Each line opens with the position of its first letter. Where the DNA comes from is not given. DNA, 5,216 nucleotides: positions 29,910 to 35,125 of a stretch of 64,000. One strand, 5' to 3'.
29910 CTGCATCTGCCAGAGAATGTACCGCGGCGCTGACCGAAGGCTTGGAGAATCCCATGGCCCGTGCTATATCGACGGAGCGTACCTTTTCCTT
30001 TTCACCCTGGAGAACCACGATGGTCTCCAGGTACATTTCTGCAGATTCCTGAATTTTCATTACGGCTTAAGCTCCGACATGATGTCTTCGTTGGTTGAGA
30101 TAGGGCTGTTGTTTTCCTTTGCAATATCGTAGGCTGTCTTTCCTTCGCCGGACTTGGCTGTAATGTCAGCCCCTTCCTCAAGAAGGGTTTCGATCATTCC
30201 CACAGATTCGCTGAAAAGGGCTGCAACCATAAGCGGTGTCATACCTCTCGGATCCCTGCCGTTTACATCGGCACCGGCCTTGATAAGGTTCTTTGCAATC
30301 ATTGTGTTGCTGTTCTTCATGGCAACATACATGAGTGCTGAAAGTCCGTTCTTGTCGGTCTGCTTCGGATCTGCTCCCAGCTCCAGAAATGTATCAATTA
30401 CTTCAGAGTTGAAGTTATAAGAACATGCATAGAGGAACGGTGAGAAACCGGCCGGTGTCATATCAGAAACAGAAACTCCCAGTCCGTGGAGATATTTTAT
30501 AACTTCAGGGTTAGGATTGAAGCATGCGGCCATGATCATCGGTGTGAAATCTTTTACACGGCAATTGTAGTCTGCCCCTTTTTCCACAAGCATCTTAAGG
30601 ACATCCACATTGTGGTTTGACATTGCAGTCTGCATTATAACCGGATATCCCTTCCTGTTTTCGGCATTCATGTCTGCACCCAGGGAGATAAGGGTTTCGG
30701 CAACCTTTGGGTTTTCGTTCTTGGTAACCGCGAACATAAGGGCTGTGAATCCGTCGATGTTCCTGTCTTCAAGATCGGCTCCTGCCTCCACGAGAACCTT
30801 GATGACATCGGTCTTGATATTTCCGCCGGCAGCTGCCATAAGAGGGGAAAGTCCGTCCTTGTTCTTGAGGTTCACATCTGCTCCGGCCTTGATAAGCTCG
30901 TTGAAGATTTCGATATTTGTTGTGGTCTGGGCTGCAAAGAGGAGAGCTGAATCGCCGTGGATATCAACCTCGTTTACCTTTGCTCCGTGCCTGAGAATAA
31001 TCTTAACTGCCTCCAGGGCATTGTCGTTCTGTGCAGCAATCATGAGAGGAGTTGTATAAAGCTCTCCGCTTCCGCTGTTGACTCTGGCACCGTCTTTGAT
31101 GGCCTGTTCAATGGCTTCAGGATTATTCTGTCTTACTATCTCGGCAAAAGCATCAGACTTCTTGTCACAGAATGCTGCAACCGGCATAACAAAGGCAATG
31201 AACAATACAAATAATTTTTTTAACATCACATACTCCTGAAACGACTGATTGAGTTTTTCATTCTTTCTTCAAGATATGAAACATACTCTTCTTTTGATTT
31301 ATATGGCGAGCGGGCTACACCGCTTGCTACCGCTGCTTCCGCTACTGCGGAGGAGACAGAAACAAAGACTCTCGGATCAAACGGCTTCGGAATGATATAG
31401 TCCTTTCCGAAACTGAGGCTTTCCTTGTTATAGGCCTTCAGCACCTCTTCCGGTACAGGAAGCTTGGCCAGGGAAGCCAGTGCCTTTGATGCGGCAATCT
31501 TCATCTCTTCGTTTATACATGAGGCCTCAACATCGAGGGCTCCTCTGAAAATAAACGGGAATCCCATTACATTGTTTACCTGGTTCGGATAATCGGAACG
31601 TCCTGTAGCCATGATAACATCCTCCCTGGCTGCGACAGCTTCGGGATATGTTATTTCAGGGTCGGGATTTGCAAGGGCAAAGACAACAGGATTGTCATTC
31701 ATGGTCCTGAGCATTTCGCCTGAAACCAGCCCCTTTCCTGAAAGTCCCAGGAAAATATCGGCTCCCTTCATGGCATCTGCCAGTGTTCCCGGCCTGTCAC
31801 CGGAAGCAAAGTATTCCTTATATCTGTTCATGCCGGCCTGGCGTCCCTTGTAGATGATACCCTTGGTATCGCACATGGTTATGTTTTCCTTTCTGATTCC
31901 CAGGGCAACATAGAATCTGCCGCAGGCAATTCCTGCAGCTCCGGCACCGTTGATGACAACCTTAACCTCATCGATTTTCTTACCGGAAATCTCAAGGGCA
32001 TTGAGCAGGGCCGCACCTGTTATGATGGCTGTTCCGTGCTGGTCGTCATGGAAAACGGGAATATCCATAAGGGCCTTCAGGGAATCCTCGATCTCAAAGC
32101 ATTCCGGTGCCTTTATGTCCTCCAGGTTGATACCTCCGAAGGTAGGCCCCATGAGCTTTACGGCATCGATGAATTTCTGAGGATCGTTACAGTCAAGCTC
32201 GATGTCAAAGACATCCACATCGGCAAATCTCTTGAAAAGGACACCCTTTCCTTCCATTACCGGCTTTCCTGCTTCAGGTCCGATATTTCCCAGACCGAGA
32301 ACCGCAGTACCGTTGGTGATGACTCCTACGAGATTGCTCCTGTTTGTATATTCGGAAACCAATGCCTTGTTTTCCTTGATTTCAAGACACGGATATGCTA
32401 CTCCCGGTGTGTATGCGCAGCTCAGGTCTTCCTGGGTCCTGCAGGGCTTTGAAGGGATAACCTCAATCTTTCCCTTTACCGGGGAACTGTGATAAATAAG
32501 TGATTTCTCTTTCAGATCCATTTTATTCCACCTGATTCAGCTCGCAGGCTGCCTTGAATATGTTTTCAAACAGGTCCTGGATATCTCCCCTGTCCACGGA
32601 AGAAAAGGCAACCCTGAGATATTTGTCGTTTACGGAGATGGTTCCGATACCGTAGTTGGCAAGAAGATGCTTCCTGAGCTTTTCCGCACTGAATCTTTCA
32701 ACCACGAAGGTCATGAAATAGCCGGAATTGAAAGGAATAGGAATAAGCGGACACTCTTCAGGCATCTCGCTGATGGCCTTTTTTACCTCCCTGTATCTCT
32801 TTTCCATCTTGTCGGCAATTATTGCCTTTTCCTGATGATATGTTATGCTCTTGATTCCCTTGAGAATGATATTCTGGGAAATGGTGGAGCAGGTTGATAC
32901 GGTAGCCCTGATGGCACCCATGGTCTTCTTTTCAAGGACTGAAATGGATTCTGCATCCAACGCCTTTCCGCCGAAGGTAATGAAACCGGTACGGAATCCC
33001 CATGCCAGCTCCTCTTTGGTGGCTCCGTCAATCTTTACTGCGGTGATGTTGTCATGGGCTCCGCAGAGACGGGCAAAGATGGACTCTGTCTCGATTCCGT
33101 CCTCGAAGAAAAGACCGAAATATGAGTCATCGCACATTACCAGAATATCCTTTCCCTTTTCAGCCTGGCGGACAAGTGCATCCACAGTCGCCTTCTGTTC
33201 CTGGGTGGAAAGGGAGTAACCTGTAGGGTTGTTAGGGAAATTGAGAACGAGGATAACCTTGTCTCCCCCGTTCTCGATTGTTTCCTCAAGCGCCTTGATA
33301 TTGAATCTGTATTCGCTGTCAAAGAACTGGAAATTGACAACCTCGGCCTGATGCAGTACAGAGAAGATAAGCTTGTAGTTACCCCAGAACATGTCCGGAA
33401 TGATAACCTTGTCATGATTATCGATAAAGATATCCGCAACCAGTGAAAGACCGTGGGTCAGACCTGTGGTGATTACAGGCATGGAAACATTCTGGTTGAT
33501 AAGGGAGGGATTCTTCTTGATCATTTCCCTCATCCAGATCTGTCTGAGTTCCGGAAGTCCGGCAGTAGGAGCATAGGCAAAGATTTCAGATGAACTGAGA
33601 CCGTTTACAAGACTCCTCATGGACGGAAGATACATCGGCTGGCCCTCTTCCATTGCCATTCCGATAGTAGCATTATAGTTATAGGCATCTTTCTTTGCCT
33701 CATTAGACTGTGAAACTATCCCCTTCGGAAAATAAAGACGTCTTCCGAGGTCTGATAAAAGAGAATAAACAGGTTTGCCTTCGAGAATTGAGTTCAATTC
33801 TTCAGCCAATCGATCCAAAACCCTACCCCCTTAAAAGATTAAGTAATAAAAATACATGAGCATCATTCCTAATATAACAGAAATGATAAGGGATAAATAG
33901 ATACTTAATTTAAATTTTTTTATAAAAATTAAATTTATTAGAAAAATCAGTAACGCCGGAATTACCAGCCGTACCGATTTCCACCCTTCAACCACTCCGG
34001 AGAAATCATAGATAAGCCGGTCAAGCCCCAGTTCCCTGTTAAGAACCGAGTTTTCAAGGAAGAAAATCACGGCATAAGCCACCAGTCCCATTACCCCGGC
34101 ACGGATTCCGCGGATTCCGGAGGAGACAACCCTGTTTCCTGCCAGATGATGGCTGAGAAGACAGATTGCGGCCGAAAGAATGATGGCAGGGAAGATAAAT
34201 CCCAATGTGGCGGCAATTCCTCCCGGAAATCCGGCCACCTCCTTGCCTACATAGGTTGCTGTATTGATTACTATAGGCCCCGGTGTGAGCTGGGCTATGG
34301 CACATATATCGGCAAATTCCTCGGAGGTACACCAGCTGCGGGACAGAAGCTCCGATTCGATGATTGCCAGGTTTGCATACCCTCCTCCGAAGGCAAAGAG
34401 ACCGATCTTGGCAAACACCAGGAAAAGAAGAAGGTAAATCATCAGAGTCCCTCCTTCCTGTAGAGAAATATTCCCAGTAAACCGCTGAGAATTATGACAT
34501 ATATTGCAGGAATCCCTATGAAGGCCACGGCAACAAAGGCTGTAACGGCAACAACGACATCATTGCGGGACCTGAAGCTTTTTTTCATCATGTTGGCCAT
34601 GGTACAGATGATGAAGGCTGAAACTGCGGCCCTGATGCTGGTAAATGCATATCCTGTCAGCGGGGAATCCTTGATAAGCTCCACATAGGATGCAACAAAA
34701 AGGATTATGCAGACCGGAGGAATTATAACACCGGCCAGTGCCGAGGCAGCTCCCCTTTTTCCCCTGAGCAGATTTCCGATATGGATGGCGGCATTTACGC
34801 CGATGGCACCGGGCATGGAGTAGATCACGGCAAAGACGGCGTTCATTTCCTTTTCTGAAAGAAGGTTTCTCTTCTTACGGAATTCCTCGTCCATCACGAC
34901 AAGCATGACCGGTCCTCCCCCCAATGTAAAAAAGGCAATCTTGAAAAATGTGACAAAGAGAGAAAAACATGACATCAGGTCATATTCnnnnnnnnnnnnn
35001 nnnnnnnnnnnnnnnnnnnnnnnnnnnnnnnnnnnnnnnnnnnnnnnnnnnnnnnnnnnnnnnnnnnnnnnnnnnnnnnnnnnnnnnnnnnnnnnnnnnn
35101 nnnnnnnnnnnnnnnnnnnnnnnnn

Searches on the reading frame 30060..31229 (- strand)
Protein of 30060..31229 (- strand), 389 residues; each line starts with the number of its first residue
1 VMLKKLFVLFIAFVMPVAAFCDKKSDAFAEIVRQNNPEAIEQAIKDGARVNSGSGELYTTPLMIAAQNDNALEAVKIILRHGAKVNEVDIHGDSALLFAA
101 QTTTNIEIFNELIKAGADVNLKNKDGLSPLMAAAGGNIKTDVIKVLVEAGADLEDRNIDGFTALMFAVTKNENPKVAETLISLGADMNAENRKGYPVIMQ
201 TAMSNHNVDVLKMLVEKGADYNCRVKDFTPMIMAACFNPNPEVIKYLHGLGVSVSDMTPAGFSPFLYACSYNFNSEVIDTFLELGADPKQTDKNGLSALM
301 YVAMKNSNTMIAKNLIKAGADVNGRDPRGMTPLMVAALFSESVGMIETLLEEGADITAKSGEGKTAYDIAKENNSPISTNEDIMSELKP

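Call 28: search_protein_families(library=pfam, proteins=[window:30060-31229:-], max_evalue=0.00001)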
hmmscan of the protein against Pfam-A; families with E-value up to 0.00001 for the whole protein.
window:30060-31229:- (389 aa): 7 families
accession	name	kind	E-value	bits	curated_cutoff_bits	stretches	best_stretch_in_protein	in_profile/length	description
PF12796.13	Ank_2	-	5.8e-52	174.6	27.3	4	96-190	1-89/90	Ankyrin repeats (3 copies)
PF00023.36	Ank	-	1e-50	167.2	21.1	0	159-191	1-32/33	Ankyrin repeat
PF13637.12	Ank_4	-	3.3e-39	132.5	22.7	2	201-248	3-50/50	Ankyrin repeats (many copies)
PF13857.12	Ank_5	-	2.2e-37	127.1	27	2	315-370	1-56/56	Ankyrin repeats (many copies)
PF13606.12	Ank_3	-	5.7e-36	118.4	22.3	0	261-288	2-28/30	Ankyrin repeat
PF23745.1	ANK_LRRK2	-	5.5e-12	46.1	27.5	0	168-219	38-88/130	LRRK2 ANK repeat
PF24521.3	Ank_KRIT1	-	6.6e-07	29.6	80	0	300-381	50-136/149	KRIT1 ankyrin-repeats domain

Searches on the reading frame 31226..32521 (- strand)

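Call 28: search_protein_families(library=pfam, proteins=[window:31226-32521:-], max_evalue=0.00001)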
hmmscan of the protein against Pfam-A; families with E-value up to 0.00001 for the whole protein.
window:31226-32521:- (431 aa): 2 families
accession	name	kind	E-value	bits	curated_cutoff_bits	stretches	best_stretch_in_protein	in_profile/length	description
PF00390.24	malic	-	4.2e-30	105.3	23.1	1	17-149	2-182/182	Malic enzyme, N-terminal domain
PF03949.21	Malic_M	-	5.8e-19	68.8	23.5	1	163-354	3-227/258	Malic enzyme, NAD binding domain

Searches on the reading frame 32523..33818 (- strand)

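Call 28: search_protein_families(library=pfam, proteins=[window:32523-33818:-], max_evalue=0.00001)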
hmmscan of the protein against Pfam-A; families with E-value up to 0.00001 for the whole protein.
window:32523-33818:- (431 aa): 1 family
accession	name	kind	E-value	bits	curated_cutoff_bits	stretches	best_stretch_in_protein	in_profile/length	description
PF00155.27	Aminotran_1_2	-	5.1e-22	79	19.7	1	74-419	30-360/361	Aminotransferase class I and II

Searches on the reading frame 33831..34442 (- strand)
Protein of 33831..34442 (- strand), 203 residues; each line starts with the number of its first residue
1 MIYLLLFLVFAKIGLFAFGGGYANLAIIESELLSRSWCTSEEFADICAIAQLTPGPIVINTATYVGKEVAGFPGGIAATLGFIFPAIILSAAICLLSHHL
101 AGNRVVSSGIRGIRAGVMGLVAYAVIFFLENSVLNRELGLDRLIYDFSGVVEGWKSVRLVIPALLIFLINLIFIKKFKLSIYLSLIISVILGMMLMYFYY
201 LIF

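Call 29: search_protein_families(library=pfam, proteins=[window:33831-34442:-], max_evalue=0.00001)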
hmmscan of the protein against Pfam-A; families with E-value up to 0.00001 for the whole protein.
window:33831-34442:- (203 aa): 1 family
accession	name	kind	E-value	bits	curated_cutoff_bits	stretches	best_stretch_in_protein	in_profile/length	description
PF02417.20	Chromate_transp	-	3.1e-40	138.3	28.6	1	5-193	2-166/166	Chromate transporter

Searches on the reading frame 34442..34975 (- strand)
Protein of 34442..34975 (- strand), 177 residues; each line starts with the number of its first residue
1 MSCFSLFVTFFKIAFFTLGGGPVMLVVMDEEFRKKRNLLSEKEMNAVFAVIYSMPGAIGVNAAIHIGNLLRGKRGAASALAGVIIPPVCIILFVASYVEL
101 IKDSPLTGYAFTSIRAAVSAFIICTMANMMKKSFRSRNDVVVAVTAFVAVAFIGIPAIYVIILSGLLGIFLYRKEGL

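Call 29: search_protein_families(library=pfam, proteins=[window:34442-34975:-], max_evalue=0.00001)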
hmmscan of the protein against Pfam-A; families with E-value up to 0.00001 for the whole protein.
window:34442-34975:- (177 aa): 1 family
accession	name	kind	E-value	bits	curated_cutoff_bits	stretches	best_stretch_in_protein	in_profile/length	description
PF02417.20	Chromate_transp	-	4.5e-36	124.8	28.6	1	5-169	2-166/166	Chromate transporter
